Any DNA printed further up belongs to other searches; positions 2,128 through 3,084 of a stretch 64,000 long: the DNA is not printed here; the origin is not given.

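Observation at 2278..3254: Adjacent cohesin-like surface protein (LPQAG sorting signal) and dockerin-like small membrane protein: a possible minimal cohesin-dockerin pair outside a cellulosome context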

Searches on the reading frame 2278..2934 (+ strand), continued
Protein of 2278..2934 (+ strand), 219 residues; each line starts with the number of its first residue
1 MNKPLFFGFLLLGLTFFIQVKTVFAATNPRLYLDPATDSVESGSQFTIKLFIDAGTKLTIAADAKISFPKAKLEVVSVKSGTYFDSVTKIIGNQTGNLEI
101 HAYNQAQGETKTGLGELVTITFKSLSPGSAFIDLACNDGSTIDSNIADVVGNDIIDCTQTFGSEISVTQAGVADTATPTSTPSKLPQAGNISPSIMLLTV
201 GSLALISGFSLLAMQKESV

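Call 89: list_cluster_members(proteins=[window:2278-2934:+, window:2242-2934:+, window:2934-3251:+])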
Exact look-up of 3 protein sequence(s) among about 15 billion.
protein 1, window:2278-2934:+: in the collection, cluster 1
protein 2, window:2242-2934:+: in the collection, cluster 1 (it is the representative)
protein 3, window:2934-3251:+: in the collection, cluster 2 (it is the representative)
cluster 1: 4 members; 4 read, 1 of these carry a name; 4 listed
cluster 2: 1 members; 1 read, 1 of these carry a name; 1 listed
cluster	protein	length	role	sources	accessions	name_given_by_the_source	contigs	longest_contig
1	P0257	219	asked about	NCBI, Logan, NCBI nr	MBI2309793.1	hypothetical protein HYU89_02740 [Candidatus Collierbacteria bacterium] | hypothetical protein [Candidatus Collierbacteria bacterium]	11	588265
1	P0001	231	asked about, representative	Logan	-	-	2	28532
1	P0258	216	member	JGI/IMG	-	-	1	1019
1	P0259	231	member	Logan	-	-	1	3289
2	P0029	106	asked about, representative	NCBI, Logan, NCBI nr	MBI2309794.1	hypothetical protein HYU89_02745 [Candidatus Collierbacteria bacterium] | hypothetical protein [Candidatus Collierbacteria bacterium]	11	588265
